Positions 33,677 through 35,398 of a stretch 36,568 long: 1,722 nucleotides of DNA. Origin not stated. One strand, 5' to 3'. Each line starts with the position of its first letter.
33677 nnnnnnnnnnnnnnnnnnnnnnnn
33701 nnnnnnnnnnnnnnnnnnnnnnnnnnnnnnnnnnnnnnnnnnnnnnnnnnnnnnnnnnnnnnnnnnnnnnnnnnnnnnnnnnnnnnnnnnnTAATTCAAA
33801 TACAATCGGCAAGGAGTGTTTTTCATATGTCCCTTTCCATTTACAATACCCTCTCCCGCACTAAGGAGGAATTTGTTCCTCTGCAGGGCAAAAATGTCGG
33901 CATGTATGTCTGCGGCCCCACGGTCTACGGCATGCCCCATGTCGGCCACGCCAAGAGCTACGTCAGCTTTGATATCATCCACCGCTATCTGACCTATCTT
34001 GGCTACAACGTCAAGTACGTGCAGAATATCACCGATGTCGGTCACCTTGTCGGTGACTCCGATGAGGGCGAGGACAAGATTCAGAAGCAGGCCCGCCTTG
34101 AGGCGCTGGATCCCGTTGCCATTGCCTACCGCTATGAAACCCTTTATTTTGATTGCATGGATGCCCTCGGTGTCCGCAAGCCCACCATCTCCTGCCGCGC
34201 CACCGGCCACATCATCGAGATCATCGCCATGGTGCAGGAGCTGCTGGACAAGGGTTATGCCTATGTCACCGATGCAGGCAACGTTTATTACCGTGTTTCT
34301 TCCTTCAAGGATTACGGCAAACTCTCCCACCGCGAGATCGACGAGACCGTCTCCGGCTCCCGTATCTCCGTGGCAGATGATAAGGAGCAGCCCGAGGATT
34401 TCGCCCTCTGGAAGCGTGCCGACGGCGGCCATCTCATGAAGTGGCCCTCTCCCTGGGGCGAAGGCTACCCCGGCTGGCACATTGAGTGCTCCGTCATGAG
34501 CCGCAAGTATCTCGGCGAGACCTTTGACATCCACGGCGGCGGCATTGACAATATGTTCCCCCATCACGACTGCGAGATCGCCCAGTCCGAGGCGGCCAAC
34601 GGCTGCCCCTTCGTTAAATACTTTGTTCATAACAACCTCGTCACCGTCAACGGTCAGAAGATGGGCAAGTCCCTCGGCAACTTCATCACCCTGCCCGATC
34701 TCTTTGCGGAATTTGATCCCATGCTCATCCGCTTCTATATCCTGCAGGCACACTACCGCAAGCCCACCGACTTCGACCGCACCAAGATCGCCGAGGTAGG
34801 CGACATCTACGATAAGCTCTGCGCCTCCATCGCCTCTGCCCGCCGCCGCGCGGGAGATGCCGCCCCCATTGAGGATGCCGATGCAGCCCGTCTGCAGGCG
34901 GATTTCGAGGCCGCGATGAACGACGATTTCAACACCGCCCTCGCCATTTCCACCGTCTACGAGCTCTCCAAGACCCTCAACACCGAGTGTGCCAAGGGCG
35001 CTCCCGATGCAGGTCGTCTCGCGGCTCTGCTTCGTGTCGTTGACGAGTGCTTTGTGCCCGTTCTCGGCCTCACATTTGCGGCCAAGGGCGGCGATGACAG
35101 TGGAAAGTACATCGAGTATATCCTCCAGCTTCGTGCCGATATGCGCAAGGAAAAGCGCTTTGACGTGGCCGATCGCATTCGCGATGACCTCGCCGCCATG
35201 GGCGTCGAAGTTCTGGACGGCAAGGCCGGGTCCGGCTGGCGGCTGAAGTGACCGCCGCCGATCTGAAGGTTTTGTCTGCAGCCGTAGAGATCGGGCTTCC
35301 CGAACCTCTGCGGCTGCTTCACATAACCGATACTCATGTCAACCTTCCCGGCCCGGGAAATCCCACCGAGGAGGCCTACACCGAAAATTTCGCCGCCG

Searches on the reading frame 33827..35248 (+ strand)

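Call 7: search_protein_families(library=ncbifam, proteins=[window:33827-35248:+], max_evalue=0.00001)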
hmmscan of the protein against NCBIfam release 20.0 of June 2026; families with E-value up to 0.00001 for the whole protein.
window:33827-35248:+ (474 aa): 12 families
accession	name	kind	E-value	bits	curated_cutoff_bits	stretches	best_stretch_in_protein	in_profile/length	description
TIGR00435.1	cysS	equivalog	1.3e-147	492.6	340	1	3-472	1-464/466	cysteine--tRNA ligase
NF011108.0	PRK14536.1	equivalog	6.7e-120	401.2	780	1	1-472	1-488/490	cysteine--tRNA ligase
NF011107.0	PRK14534.1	equivalog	1e-71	242.4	744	1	1-317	1-319/481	cysteine--tRNA ligase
TIGR03447.1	mycothiol_MshC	equivalog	2.5e-69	234.1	485.1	1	2-392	17-393/411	cysteine--1-D-myo-inosityl 2-amino-2-deoxy-alpha-D-glucopyranoside ligase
TIGR00398.1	metG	equivalog_domain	1.3e-17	63.8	336.35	2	34-154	11-122/530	methionine--tRNA ligase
NF008957.0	PRK12300.1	subfamily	6.9e-13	47.4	677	1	267-345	615-694/946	leucine--tRNA ligase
TIGR00392.1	ileS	equivalog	2.9e-10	39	621.4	1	258-332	591-665/861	isoleucine--tRNA ligase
NF008900.0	PRK12267.1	equivalog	2.6e-09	36.1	598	0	26-150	6-123/648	methionine--tRNA ligase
NF009687.0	PRK13208.1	equivalog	3.2e-09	35.5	738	0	31-72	47-88/801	valine--tRNA ligase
NF001100.0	PRK00133.1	equivalog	1.9e-08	33.3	587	0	267-317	319-369/676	methionine--tRNA ligase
NF008859.0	PRK11893.2-1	equivalog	2e-06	27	553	0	235-412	286-470/498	methionine--tRNA ligase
TIGR00422.1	valS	equivalog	6.2e-06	24.5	612.1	0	27-67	38-78/863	valine--tRNA ligase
